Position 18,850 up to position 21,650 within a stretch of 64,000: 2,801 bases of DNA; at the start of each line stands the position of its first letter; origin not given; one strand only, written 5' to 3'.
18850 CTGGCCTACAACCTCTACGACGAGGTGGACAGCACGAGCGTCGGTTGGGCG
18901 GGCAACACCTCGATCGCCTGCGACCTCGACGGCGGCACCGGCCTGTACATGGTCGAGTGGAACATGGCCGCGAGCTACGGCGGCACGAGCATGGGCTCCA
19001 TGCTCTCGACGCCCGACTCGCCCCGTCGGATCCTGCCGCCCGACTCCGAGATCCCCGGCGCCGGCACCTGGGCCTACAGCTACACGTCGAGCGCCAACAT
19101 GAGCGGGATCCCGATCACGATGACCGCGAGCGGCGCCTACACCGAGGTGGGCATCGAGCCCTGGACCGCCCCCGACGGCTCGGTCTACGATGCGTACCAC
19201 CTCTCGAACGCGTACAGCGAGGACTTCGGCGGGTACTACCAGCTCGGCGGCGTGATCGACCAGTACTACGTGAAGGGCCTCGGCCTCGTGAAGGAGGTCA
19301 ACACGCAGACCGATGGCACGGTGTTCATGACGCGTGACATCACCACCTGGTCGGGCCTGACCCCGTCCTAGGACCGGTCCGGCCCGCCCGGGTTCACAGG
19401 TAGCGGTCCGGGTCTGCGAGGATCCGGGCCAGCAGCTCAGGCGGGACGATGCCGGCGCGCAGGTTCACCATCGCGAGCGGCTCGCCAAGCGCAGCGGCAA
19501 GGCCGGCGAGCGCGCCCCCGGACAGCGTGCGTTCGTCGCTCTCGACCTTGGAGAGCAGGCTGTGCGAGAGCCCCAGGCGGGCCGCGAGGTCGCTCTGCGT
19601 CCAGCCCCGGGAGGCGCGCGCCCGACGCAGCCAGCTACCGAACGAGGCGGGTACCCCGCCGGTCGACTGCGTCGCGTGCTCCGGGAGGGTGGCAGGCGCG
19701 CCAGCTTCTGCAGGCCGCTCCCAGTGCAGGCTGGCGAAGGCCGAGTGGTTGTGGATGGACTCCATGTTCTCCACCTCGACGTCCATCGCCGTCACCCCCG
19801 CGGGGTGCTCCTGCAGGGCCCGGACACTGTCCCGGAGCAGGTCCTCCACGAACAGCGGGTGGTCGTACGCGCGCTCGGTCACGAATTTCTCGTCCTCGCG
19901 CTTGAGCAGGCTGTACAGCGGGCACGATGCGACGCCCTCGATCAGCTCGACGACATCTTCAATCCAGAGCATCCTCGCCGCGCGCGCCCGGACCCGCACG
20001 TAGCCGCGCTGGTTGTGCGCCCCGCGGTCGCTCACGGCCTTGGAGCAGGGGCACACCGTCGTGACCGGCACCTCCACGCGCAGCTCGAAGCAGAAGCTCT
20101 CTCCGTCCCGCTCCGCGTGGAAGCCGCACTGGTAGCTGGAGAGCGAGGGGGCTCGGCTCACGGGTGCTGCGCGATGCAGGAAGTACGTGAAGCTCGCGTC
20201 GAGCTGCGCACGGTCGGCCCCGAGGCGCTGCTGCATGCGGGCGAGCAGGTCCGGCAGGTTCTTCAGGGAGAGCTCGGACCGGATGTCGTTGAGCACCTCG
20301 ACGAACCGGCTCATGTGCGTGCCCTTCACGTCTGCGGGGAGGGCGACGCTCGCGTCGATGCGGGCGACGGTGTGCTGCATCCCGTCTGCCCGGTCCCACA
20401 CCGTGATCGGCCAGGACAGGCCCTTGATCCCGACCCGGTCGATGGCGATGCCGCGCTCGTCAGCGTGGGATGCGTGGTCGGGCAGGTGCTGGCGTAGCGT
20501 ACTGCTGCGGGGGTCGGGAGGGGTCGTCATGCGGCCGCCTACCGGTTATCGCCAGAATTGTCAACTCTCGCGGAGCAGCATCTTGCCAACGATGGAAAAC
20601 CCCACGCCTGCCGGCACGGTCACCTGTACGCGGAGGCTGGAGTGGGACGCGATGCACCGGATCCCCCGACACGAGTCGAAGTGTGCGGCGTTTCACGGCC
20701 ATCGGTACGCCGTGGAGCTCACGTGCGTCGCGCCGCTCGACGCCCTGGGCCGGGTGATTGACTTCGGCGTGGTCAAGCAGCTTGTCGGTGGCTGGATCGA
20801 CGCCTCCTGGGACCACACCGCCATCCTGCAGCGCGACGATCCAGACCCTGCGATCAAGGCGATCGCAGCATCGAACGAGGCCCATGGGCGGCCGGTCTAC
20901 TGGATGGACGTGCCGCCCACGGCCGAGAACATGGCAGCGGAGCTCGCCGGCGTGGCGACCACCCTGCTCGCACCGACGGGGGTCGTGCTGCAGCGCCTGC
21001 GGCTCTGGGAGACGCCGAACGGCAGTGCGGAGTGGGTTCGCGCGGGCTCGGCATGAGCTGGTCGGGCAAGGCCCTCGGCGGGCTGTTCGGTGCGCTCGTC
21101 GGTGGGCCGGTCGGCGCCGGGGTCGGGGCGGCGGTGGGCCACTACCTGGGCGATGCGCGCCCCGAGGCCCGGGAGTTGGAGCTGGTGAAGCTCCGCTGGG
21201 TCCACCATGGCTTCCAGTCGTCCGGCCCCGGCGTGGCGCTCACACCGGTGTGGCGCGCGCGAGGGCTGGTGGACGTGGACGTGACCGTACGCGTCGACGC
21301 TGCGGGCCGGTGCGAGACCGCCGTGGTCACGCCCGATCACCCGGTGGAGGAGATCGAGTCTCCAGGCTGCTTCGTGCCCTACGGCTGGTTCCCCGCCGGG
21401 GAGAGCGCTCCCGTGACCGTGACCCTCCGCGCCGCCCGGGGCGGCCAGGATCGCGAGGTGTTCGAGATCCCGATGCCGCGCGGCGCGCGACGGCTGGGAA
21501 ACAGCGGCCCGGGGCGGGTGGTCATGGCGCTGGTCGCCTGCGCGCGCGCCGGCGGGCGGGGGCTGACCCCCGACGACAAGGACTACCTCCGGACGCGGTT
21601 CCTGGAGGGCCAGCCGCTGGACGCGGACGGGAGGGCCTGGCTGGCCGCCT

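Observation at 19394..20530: GTP cyclohydrolase IB (FolE2) fused to an XRE helix-turn-helix DNA-binding domain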

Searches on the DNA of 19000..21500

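Call 58: search_rna_families(source=window, start=19000, end=21500, threshold=evalue, max_evalue=1)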
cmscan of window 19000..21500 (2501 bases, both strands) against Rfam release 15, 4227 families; matches with E-value up to 1: 1.
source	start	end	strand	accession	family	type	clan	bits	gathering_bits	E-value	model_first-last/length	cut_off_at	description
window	19796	19854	+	RF02804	PyrR206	Gene; snRNA; snoRNA; HACA-box;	-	22.3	46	0.58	1-60/60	no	Pyrobaculum sRNA 206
